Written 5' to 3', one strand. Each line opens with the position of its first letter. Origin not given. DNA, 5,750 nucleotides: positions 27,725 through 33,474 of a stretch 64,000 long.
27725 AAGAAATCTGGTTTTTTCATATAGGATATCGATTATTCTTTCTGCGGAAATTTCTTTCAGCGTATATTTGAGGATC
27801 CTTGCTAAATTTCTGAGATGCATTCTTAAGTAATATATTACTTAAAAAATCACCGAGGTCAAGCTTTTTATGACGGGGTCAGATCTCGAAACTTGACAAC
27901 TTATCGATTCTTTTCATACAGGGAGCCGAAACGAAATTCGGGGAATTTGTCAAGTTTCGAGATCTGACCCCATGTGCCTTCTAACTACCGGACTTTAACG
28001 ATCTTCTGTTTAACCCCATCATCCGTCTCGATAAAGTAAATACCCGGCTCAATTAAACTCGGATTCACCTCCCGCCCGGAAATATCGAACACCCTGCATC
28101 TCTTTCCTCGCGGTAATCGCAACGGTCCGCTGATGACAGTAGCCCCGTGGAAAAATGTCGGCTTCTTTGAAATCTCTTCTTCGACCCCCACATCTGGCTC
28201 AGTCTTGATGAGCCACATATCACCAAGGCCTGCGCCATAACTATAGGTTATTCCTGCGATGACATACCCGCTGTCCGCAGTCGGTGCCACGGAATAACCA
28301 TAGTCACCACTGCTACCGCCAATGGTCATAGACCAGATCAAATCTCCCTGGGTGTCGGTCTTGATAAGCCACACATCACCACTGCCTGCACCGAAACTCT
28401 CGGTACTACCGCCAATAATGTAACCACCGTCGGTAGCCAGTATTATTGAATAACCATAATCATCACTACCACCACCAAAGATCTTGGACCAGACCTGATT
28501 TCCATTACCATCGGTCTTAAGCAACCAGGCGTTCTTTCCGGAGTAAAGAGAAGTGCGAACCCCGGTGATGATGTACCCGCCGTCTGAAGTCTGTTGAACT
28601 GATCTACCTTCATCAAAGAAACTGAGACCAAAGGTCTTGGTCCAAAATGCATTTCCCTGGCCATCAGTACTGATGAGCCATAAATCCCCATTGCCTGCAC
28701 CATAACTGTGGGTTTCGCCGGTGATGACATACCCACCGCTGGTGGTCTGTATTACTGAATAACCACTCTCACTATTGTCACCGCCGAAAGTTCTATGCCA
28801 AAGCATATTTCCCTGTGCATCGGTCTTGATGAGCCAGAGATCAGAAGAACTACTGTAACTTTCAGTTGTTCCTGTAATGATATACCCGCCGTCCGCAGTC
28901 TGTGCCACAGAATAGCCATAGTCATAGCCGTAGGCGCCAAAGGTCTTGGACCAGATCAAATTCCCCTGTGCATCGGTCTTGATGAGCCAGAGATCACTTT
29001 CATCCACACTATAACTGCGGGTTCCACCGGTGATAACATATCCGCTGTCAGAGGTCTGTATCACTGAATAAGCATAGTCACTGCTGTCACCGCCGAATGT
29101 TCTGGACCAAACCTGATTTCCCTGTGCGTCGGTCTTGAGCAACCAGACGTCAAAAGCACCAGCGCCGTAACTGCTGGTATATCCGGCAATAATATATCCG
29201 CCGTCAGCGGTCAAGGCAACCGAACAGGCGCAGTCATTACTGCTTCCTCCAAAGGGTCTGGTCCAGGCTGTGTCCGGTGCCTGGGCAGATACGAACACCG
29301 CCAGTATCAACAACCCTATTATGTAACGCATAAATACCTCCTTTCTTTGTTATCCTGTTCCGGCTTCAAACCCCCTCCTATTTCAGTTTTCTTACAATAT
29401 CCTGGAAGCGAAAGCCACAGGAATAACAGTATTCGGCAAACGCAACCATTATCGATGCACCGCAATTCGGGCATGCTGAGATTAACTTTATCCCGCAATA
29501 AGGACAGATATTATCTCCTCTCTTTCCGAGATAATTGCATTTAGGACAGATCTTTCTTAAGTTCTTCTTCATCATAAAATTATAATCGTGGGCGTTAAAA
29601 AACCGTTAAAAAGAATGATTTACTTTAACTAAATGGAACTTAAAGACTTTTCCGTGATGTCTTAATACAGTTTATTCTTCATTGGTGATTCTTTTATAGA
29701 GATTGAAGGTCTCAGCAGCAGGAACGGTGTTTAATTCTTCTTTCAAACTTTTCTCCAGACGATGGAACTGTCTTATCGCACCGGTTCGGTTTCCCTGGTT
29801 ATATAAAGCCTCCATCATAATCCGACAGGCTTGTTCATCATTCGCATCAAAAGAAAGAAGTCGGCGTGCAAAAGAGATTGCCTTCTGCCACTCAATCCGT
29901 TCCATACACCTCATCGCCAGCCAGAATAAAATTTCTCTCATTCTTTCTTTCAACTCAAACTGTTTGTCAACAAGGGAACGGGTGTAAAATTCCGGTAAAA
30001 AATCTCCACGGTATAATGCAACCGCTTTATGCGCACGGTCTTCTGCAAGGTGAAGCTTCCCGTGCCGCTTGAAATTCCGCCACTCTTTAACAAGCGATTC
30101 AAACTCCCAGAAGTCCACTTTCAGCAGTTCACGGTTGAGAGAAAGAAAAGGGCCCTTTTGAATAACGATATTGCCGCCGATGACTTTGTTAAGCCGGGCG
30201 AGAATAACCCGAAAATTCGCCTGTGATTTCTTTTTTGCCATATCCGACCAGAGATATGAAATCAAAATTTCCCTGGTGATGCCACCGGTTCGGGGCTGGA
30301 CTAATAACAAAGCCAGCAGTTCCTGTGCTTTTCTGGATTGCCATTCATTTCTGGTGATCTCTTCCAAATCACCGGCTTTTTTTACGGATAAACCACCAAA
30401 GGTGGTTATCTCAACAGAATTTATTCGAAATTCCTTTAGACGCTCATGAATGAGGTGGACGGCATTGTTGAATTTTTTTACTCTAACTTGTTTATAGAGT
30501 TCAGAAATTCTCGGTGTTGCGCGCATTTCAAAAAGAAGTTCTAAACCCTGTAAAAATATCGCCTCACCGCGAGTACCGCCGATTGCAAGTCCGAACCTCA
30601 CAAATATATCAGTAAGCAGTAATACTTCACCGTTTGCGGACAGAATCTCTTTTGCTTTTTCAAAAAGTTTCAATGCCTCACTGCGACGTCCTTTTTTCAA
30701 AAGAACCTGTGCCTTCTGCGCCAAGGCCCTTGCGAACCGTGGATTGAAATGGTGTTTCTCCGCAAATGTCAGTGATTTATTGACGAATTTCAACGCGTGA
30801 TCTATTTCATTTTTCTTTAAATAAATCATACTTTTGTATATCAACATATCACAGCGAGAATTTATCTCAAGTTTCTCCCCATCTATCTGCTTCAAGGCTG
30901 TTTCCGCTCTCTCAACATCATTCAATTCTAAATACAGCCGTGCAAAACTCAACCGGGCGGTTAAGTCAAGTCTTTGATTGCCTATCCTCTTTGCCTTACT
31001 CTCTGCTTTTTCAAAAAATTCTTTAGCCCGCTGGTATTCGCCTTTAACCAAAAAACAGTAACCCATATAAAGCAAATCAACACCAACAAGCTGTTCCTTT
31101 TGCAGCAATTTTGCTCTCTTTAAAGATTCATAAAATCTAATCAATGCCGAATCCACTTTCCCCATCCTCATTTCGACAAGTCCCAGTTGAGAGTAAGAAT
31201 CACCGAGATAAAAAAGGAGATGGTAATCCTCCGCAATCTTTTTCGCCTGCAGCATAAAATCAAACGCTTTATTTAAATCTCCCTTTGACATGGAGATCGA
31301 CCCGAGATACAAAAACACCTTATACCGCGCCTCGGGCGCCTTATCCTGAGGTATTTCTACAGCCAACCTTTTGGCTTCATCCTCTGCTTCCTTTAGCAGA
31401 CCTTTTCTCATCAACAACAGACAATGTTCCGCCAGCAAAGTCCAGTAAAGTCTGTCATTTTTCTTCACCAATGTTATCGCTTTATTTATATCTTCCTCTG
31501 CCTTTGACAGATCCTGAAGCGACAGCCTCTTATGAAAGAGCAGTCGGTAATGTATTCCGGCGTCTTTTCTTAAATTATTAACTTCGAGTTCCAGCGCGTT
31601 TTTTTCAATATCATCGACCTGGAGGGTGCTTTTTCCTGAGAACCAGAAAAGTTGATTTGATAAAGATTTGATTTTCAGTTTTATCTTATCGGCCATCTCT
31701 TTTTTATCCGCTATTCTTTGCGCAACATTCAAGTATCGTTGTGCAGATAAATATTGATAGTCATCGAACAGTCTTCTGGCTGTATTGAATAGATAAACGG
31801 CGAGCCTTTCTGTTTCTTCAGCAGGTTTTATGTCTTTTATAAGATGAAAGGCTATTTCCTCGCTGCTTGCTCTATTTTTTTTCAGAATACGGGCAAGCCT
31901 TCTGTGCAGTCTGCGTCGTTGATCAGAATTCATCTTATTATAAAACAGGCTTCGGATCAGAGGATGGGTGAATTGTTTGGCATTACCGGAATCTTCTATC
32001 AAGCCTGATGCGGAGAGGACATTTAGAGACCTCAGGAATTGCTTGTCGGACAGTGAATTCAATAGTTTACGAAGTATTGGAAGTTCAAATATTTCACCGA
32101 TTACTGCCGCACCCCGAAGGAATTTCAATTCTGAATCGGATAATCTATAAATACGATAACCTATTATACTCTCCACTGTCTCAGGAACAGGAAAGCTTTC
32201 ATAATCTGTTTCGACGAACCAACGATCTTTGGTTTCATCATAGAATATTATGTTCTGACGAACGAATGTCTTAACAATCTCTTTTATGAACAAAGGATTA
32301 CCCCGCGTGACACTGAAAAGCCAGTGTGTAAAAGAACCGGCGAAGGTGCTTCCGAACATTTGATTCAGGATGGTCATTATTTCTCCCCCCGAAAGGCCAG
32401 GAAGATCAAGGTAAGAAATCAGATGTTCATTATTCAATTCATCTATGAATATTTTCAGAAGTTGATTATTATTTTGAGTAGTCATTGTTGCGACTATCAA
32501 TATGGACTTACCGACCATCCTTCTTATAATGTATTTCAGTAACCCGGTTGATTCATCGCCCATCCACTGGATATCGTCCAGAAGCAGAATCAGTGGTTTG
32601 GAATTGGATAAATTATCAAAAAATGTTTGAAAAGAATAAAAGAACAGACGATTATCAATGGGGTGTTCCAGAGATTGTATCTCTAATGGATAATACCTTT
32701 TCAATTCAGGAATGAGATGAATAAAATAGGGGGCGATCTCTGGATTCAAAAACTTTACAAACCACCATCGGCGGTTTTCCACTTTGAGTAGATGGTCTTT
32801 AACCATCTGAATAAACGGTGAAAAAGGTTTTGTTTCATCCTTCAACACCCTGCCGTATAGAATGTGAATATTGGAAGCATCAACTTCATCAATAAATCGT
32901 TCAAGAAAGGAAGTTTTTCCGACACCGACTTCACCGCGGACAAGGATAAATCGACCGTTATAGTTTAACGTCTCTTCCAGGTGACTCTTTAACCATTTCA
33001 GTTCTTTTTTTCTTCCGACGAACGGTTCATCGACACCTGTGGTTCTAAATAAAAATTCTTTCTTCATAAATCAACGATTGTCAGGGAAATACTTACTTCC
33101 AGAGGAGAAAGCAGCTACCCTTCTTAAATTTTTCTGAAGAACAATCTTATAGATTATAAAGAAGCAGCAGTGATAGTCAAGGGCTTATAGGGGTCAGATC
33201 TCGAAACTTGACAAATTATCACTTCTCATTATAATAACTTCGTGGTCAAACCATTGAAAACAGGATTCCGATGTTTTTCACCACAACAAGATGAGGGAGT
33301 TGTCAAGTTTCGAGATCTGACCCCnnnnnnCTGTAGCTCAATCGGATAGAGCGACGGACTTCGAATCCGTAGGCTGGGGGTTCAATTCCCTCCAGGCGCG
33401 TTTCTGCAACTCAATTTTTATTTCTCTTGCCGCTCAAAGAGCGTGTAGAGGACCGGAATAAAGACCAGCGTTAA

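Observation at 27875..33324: Two copies of a hairpin element with 25-bp perfect inverted arms bracket a 5.2-kb three-gene cassette next to tRNA-Arg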

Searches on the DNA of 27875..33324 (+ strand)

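Call 75: search_dna_similar(query=window:27875-33324:+, collection=plasmids, mode=distant, max_rows=5)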
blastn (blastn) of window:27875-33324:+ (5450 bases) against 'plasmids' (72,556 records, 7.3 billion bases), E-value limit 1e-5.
No match.

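Call 76: search_dna_similar(query=window:27875-33324:+, collection=phages, mode=distant, max_rows=5)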
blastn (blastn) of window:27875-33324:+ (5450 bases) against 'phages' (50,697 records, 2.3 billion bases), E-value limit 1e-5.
No match.
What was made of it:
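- Tried and rejected: BLAST of the whole element against plasmids and phages gave no match (calls 75, 76).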
